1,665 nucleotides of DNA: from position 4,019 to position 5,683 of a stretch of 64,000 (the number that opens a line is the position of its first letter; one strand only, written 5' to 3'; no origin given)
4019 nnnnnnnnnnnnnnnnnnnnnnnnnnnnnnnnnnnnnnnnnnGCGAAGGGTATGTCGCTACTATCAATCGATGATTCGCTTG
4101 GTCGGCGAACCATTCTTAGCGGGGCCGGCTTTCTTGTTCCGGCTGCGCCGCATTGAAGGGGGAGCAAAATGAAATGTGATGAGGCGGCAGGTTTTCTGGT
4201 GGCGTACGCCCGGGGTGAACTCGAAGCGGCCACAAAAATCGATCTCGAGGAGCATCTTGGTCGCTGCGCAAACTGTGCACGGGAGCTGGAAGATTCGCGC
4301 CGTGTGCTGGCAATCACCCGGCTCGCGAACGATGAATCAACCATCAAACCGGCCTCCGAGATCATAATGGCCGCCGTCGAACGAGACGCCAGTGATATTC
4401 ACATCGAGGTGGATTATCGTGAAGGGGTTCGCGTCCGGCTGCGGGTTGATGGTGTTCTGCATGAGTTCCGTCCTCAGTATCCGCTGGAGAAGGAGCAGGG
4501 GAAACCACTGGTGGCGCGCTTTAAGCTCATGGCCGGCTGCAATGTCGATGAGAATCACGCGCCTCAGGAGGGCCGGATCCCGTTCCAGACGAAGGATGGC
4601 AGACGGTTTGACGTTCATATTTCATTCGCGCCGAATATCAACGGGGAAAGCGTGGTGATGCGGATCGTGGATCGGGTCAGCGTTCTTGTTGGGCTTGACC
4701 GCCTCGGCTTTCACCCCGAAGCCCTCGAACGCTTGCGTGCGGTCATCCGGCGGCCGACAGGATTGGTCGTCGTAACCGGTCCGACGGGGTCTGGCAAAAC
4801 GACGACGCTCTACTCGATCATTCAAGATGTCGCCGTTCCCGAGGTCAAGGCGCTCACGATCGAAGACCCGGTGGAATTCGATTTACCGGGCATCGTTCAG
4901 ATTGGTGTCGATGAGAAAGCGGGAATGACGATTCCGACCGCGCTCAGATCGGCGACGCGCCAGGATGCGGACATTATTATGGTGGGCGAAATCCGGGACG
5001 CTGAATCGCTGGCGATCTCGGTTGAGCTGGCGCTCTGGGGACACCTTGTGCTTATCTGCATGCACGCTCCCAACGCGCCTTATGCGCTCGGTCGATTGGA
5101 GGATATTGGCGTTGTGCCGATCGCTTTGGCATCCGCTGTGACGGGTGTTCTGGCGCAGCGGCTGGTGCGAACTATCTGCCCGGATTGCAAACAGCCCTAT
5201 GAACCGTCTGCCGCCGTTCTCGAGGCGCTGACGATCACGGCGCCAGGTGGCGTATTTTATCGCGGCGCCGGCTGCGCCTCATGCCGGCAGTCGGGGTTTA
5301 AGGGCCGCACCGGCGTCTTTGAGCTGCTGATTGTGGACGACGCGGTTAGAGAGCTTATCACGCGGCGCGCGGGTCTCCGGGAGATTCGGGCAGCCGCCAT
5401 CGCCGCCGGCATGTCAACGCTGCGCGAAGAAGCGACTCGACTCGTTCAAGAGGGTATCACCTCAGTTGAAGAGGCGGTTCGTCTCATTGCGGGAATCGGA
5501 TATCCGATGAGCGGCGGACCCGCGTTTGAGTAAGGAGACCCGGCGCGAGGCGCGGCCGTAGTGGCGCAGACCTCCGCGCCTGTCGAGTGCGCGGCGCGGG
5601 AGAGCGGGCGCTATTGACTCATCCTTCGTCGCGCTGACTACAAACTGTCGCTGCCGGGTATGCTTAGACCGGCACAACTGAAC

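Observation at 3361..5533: ECF sigma factor paired with an anti-sigma zinc-finger domain fused to a complete GspE/PilB secretion ATPase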

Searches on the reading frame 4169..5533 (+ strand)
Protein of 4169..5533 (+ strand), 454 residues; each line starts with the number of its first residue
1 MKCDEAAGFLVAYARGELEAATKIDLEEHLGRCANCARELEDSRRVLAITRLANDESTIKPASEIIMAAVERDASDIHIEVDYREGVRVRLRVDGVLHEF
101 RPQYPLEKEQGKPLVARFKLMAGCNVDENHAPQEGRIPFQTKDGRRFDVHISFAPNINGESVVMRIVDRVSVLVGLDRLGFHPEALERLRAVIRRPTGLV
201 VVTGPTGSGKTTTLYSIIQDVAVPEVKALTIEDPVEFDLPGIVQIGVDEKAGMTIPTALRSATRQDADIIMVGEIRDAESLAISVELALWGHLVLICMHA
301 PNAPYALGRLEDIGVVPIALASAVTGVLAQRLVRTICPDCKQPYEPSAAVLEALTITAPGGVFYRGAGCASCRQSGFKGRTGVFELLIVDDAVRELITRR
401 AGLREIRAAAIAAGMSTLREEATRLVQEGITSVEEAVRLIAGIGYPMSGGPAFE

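Call 3: search_protein_families(library=pfam, proteins=[window:4169-5533:+], max_evalue=1)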
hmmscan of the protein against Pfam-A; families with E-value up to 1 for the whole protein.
window:4169-5533:+ (454 aa): 22 families
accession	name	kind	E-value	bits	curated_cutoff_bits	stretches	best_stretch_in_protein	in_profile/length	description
PF00437.27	T2SSE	-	3e-102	342.5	24.9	1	54-438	4-370/370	Type II/IV secretion system protein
PF13490.11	zf-HC2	-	7.3e-06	26.4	22.2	1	3-37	1-35/35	Putative zinc-finger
PF25199.1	nSTAND_NTPase5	-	7.1e-05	23.1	34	1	194-234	38-79/145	Novel STAND NTPase 5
PF13191.12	AAA_16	-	0.0014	19.6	32.6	1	187-217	10-44/167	AAA ATPase domain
PF13401.12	AAA_22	-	0.0042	17.8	27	1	196-220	4-28/130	AAA domain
PF13604.12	AAA_30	-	0.0049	17.1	27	1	188-217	9-38/191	AAA domain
PF20720.3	nSTAND3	-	0.0049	17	27.2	1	197-237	17-57/155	Novel STAND NTPase 3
PF01637.24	ATPase_2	-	0.016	15.5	33.2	1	184-220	6-43/225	ATPase domain predominantly from Archaea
PF13476.12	AAA_23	-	0.017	16.2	27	1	197-216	19-38/201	AAA domain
PF00004.35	AAA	-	0.017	16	21.2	1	201-275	2-66/131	ATPase family associated with various cellular activities (AAA)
PF05729.18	NACHT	-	0.017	15.4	26.7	1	199-228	2-31/167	NACHT domain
PF04851.21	ResIII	-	0.02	15.2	22.5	1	184-222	10-48/164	Type III restriction enzyme, res subunit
PF13245.12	AAA_19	-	0.024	15.3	25.1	1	195-221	9-35/134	AAA domain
PF02492.25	cobW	-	0.033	14.2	20.7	1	200-219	3-22/180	CobW/HypB/UreG, nucleotide-binding domain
PF13173.12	AAA_14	-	0.041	14.3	27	1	199-233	4-39/129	AAA domain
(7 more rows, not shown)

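Call 4: search_protein_families(library=ncbifam, proteins=[window:4169-5533:+], max_evalue=0.1)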
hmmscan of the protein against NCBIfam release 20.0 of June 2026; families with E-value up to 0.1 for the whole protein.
window:4169-5533:+ (454 aa): 30 families (the best 25 are shown)
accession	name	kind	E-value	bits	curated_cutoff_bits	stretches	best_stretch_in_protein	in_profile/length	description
TIGR02533.1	type_II_gspE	equivalog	3e-129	431.8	630.25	1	26-438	77-484/486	type II secretion system ATPase GspE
TIGR02538.1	type_IV_pilB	equivalog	6.4e-117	391.5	675.65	1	32-438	155-560/564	type IV-A pilus assembly ATPase PilB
NF053534.1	T4PilAsmATPsTfpB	equivalog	6.9e-104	348.3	850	1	53-439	196-581/584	type IV pilus assembly ATPase TfpB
NF007755.0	PRK10436.1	equivalog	1.1e-98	330.9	617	1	41-440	68-459/465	type II secretion system protein GspE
NF041000.1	ATPase_ComGA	equivalog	5.1e-61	206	300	1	64-334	2-266/267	competence type IV pilus ATPase ComGA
TIGR01420.1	pilT_fam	subfamily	7e-45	153.7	319.1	2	64-335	4-270/343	PilT/PilU family type 4a pilus ATPase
TIGR02525.1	plasmid_TraJ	equivalog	2.2e-18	66.4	368.3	1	137-334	92-299/372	plasmid transfer ATPase TraJ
TIGR02524.1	dot_icm_DotB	equivalog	1.6e-13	50.6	463.3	1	195-309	132-255/358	Dot/Icm type IV secretion system ATPase DotB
TIGR02782.1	TrbB_P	equivalog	1.3e-12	47.6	304.55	1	93-313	36-255/303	P-type conjugative transfer ATPase TrbB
NF058587.1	archaellum_moto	equivalog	1.2e-11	44.1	550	1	200-310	278-393/527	archaellum flagellar ATPase motor FlaI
TIGR03819.1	heli_sec_ATPase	hypoth_equivalog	2e-10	40.4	373.15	1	109-316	94-303/340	TadA family conjugal transfer-associated ATPase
NF010407.0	PRK13833.1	subfamily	7.4e-09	35.5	499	1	168-313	112-262/323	conjugal transfer protein TrbB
TIGR02788.1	VirB11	equivalog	1.3e-08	34.3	249.95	1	199-311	146-263/308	P-type DNA transfer ATPase VirB11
NF010469.0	PRK13894.1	subfamily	1.8e-08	34.1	508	1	186-311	139-265/320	conjugal transfer ATPase TrbB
NF053672.1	bindosome_BasE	exception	2.1e-05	23.5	1000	1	200-303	273-381/512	bindosome assembly system ATPase subunit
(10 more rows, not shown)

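Call 5: find_homologous_proteins(query=window:4169-5533:+, max_evalue=1e-10)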
Query window:4169-5533:+ (454 aa): 8000 proteins with E <= 1e-10 among 8000 candidates; the best 120 are listed.
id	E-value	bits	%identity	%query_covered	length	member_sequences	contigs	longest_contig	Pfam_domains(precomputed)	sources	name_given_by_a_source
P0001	7.3e-147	508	53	98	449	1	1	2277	PF13490.12,PF00437.27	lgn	-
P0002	4.7e-129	449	50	97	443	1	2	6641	PF13490.12,PF00437.27,PF13401.13,PF25199.2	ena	-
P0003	2.5e-113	397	47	98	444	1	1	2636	PF13490.12,PF00437.27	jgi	jgi:type II secretory ATPase GspE/PulE/Tfp pilus assembly ATPase PilB-like protein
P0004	2.3e-112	394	48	87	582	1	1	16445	PF05157.21,PF00437.27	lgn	-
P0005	3.7e-107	377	47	89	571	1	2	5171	PF05157.21,PF00437.27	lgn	-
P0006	5.0e-107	376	47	85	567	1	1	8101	PF05157.21,PF00437.27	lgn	-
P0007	1.9e-106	374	47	87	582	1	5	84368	PF05157.21,PF00437.27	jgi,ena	jgi:type IV pilus assembly protein PilB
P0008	2.1e-106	374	48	86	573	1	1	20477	PF05157.21,PF00437.27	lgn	-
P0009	2.5e-106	374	48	87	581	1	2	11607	PF05157.21,PF00437.27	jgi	jgi:type IV pilus assembly protein PilB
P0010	7.9e-106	372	47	87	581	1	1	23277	PF05157.21,PF00437.27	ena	-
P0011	9.2e-106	372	47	86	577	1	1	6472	PF05157.21,PF00437.27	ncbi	ncbi:MAG: type IV-A pilus assembly ATPase PilB [Candidatus Eremiobacterota bacterium]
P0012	1.7e-105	371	47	86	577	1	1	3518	PF05157.21,PF00437.27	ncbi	-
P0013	2.0e-105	371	46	87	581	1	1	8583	PF05157.21,PF00437.27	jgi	jgi:type IV pilus assembly protein PilB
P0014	2.0e-105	371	46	87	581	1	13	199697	PF05157.21,PF00437.27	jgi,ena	jgi:type IV pilus assembly protein PilB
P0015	4.5e-105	370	46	87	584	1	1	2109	PF05157.21,PF00437.27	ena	-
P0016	6.3e-105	369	47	87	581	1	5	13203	PF05157.21,PF00437.27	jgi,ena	jgi:type IV pilus assembly protein PilB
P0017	7.0e-105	369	47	86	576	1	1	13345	PF05157.21,PF00437.27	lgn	-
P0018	7.1e-105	369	47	86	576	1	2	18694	PF05157.21,PF00437.27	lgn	-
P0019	9.4e-105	369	47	86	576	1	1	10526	PF05157.21,PF00437.27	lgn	-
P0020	1.0e-104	369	46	87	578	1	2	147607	PF05157.21,PF00437.27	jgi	jgi:type IV pilus assembly protein PilB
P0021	1.1e-104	369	47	86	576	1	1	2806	PF05157.21,PF00437.27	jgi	-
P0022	1.5e-104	368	46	86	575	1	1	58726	PF05157.21,PF00437.27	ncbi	ncbi:MAG: type II secretion system ATPase GspE [Armatimonadota bacterium]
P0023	1.8e-104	368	47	85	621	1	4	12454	PF05157.21,PF00437.27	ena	-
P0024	4.1e-104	367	45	88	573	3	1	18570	PF05157.21,PF00437.27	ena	-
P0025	4.2e-104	367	46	85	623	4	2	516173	PF05157.21,PF00437.27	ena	-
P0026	5.1e-104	366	46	89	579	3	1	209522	PF05157.21,PF00437.27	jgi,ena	-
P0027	5.3e-104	366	45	86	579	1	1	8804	PF05157.21,PF00437.27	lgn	-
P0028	5.4e-104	366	46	85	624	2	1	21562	PF05157.21,PF00437.27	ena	-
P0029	9.2e-104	366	47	86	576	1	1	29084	PF05157.21,PF00437.27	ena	-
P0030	1.1e-103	365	46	86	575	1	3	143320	PF05157.21,PF00437.27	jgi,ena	-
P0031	1.2e-103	365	47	86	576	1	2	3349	PF05157.21,PF00437.27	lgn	-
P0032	1.3e-103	365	46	85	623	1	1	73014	PF05157.21,PF00437.27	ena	-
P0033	1.9e-103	365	45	87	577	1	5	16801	PF05157.21,PF00437.27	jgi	jgi:type IV pilus assembly protein PilB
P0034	2.4e-103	364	48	86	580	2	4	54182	PF05157.21,PF00437.27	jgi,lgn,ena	-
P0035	3.1e-103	364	46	85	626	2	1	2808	PF05157.21,PF00437.27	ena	-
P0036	3.6e-103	364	45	86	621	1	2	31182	PF05157.21,PF00437.27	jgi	-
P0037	3.9e-103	363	46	87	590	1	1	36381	PF05157.21,PF00437.27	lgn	-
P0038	7.0e-103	363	46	86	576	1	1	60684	PF05157.21,PF00437.27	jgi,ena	-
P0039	9.9e-103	362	47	86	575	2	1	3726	PF05157.21,PF00437.27,PF25199.2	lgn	-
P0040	1.1e-102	362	45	94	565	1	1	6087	PF05157.21,PF00437.27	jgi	jgi:general secretion pathway protein E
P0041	1.2e-102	362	47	87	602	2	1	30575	PF05157.21,PF00437.27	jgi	jgi:type IV pilus assembly protein PilB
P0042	1.3e-102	362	47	85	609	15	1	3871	PF05157.21,PF00437.27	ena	-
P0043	1.4e-102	362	47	86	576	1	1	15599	PF05157.21,PF00437.27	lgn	-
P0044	1.4e-102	362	47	86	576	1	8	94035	PF05157.21,PF00437.27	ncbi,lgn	-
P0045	1.6e-102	361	47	85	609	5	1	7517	PF05157.21,PF00437.27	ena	-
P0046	1.7e-102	361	46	86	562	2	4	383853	PF05157.21,PF00437.27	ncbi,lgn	-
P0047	1.9e-102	361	45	89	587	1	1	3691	PF05157.21,PF00437.27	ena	-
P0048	4.2e-102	360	47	87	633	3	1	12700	PF05157.21,PF00437.27,PF00004.36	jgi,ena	-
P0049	4.3e-102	360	44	88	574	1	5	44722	PF05157.21,PF00437.27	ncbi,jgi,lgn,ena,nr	ncbi:MAG TPA: GspE/PulE family protein [Armatimonadota bacterium]|nr:GspE/PulE family protein [Armat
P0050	4.6e-102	360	45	86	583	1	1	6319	PF05157.21,PF00437.27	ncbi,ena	-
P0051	6.2e-102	359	47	85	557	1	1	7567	PF05157.21,PF00437.27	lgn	-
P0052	6.8e-102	359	44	88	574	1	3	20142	PF05157.21,PF00437.27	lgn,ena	-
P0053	7.9e-102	359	44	89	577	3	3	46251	PF05157.21,PF00437.27,PF25199.2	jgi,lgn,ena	-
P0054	1.1e-101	359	46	86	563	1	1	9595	PF05157.21,PF00437.27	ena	-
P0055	1.1e-101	359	46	86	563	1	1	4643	PF05157.21,PF00437.27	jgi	-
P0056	1.2e-101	359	48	85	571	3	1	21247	PF05157.21,PF00437.27,PF20720.4,PF13191.13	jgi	-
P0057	1.2e-101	359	47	86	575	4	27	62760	PF05157.21,PF00437.27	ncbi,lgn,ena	-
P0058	1.6e-101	358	46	84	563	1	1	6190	PF05157.21,PF00437.27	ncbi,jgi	-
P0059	1.8e-101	358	46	86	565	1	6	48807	PF05157.21,PF00437.27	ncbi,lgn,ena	-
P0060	2.1e-101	358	46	86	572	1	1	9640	PF05157.21,PF00437.27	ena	-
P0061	2.3e-101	358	46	86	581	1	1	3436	PF05157.21,PF00437.27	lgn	-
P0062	2.9e-101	357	47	85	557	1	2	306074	PF05157.21,PF00437.27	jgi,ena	jgi:general secretion pathway protein E/type IV pilus assembly protein PilB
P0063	2.9e-101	357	43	88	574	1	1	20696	PF05157.21,PF00437.27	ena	-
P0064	3.0e-101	357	47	83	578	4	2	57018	PF05157.21,PF00437.27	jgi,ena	-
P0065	3.9e-101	357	45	95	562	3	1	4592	PF05157.21,PF00437.27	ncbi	-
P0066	4.2e-101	357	47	85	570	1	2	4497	PF05157.21,PF00437.27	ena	-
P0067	4.8e-101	357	46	87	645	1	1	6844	PF05157.21,PF00437.27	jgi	jgi:type IV pilus assembly protein PilB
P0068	5.5e-101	356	46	86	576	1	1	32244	PF05157.21,PF00437.27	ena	-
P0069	7.6e-101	356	42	92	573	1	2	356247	PF05157.21,PF00437.27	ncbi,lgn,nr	ncbi:MAG: type II secretion system ATPase GspE [Armatimonadota bacterium]|nr:type II secretion syste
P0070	7.7e-101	356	42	92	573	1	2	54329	PF05157.21,PF00437.27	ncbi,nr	ncbi:MAG: type II secretion system ATPase GspE [Armatimonadota bacterium]|nr:type II secretion syste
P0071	7.9e-101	356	44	91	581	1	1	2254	PF05157.21,PF00437.27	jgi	-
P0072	1.2e-100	355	45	86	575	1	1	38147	PF05157.21,PF00437.27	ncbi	-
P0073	1.4e-100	355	45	84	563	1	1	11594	PF05157.21,PF00437.27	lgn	-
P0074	1.5e-100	355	46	86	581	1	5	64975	PF05157.21,PF00437.27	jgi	-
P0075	1.6e-100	355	46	87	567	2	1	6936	PF05157.21,PF00437.27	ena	-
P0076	1.8e-100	355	46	88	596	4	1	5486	PF05157.21,PF00437.27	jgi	-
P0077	2.3e-100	354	46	86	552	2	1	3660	PF05157.21,PF00437.27,PF13604.13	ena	-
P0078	2.4e-100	354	46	85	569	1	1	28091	PF05157.21,PF00437.27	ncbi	-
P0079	3.0e-100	354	47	85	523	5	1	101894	PF05157.21,PF00437.27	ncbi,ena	-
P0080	3.0e-100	354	45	86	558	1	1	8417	PF05157.21,PF00437.27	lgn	-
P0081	3.0e-100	354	47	87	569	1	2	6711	PF05157.21,PF00437.27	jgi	jgi:general secretion pathway protein E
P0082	3.2e-100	354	46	85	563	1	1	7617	PF05157.21,PF00437.27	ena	-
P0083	3.8e-100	354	46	84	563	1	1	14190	PF05157.21,PF00437.27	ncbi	ncbi:MAG: type II secretion system ATPase GspE [Candidatus Omnitrophota bacterium]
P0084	3.9e-100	354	46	85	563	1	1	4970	PF05157.21,PF00437.27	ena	-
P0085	4.8e-100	353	44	91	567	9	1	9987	PF05157.21,PF00437.27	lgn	-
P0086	4.9e-100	353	46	87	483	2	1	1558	PF05157.21,PF00437.27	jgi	jgi:general secretion pathway protein E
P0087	8.4e-100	352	44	90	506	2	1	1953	PF05157.21,PF00437.27,PF25199.2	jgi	jgi:general secretion pathway protein E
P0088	9.8e-100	352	44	88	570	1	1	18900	PF05157.21,PF00437.27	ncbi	-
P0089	9.8e-100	352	46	87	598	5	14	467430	PF05157.21,PF00437.27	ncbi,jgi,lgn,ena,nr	ncbi:MAG TPA: ATPase, T2SS/T4P/T4SS family [Armatimonadota bacterium]|jgi:type IV pilus assembly pro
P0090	1.1e-99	352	46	85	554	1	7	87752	PF05157.21,PF00437.27,PF13401.13,PF25199.2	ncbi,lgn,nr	ncbi:MAG: type pilus assembly protein PilB [bacterium]|nr:MAG: General secretory pathway protein E [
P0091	1.2e-99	352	45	86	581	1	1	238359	PF05157.21,PF00437.27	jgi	jgi:type IV pilus assembly protein PilB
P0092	1.2e-99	352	44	88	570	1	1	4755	PF05157.21,PF00437.27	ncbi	-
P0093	1.2e-99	352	46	85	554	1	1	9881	PF05157.21,PF00437.27,PF13401.13,PF25199.2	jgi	-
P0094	1.8e-99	351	45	85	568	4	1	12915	PF05157.21,PF00437.27,PF13401.13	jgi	jgi:type IV pilus assembly protein PilB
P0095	2.2e-99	351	45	84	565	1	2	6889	PF05157.21,PF00437.27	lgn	-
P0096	2.5e-99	351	44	93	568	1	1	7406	PF05157.21,PF00437.27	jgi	-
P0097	2.6e-99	351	47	86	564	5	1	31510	PF05157.21,PF00437.27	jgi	-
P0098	2.6e-99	351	46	84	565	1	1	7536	PF05157.21,PF00437.27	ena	-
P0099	2.7e-99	351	47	83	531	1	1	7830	PF05157.21,PF00437.27,PF25199.2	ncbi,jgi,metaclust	metaclust:\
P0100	2.8e-99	351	45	89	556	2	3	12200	PF05157.21,PF00437.27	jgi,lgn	-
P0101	2.9e-99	351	47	83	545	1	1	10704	PF05157.21,PF00437.27,PF25199.2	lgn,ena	-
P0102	3.0e-99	351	43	90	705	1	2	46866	PF05157.21,PF00437.27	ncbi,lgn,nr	ncbi:MAG: type II secretion system ATPase GspE [Gemmatales bacterium]|nr:type II secretion system AT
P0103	3.3e-99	351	46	85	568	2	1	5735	PF05157.21,PF00437.27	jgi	jgi:general secretion pathway protein E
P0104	3.3e-99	351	47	87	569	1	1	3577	PF05157.21,PF00437.27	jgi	jgi:general secretion pathway protein E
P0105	3.9e-99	350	46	85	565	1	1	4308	PF05157.21,PF00437.27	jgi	jgi:general secretion pathway protein E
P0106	3.9e-99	350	45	84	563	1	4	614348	PF05157.21,PF00437.27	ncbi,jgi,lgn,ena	-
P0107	6.1e-99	350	43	89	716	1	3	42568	PF05157.21,PF00437.27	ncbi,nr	ncbi:MAG: type II secretion system ATPase GspE [Gemmatales bacterium]|nr:type II secretion system AT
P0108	6.5e-99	350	46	87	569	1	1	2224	PF05157.21,PF00437.27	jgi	-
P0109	7.8e-99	349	46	84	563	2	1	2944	PF05157.21,PF00437.27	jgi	jgi:type IV pilus assembly protein PilB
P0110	8.0e-99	349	46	85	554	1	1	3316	PF05157.21,PF00437.27,PF25199.2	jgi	jgi:general secretion pathway protein E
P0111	8.5e-99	349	47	85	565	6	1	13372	PF05157.21,PF00437.27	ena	-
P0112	9.1e-99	349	45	85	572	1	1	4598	PF05157.21,PF00437.27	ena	-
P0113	9.3e-99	349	45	86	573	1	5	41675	PF05157.21,PF00437.27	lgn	-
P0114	9.8e-99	349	43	88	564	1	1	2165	PF05157.21,PF00437.27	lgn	-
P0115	1.0e-98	349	44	85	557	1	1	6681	PF05157.21,PF00437.27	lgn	-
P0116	1.0e-98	349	44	90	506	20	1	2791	PF05157.21,PF00437.27,PF25199.2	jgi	jgi:general secretion pathway protein E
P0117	1.1e-98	349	45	85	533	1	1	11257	PF05157.21,PF00437.27,PF25199.2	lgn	-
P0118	1.2e-98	349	44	88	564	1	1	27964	PF05157.21,PF00437.27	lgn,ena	-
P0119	1.2e-98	349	45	86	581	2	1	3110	PF05157.21,PF00437.27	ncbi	-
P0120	1.2e-98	349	44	89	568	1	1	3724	PF05157.21,PF00437.27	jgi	jgi:type II secretion system protein E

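Call 7: find_encoding_contigs(protein=P0002, flank=6000)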
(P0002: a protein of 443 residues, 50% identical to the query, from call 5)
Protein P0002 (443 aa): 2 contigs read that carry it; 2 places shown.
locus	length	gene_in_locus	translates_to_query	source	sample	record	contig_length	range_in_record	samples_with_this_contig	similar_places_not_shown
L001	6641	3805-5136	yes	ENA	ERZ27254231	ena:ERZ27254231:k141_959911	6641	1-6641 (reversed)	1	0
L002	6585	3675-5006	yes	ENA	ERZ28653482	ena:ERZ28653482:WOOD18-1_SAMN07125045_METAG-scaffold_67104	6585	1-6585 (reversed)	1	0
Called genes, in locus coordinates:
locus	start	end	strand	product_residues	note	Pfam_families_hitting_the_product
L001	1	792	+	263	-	?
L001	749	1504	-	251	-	PF00106:adh_short, PF08659:KR, PF13561:adh_short_C2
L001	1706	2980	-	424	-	PF12979:DUF3863, PF12980:DUF3864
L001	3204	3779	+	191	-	PF04542:Sigma70_r2, PF08281:Sigma70_r4_2, PF04545:Sigma70_r4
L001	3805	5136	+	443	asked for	PF13490:zf-HC2, PF00437:T2SSE, PF25199:nSTAND_NTPase5 (weak), PF13401:AAA_22 (weak)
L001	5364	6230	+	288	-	-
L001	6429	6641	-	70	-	?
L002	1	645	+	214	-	?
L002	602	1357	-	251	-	PF00106:adh_short, PF08659:KR, PF13561:adh_short_C2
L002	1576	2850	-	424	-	PF12979:DUF3863, PF12980:DUF3864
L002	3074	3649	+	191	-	PF04542:Sigma70_r2, PF08281:Sigma70_r4_2, PF04545:Sigma70_r4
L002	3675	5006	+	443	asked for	PF13490:zf-HC2, PF00437:T2SSE, PF25199:nSTAND_NTPase5 (weak), PF13401:AAA_22 (weak)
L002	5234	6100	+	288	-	-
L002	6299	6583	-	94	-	?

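Call 8: find_encoding_contigs(protein=P0003, flank=6000)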
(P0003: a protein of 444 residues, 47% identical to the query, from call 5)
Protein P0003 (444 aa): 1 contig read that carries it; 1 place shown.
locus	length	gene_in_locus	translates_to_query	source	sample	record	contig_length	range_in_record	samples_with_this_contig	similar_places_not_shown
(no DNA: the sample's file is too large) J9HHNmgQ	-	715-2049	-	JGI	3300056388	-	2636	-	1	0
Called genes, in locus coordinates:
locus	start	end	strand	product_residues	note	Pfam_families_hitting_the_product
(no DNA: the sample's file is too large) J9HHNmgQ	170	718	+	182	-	PF04542:Sigma70_r2, PF08281:Sigma70_r4_2, PF04545:Sigma70_r4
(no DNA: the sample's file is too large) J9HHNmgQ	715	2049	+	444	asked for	PF13490:zf-HC2, PF00437:T2SSE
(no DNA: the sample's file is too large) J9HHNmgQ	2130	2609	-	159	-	-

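Call 9: find_encoding_contigs(protein=P0001, flank=6000)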
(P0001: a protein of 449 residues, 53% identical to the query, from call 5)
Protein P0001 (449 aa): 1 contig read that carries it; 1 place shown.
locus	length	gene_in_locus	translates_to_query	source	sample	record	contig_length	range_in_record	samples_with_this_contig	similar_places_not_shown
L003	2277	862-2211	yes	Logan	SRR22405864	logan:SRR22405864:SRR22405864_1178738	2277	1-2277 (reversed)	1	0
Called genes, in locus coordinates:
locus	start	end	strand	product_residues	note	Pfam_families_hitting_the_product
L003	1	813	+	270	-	?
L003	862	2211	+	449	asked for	PF13490:zf-HC2, PF00437:T2SSE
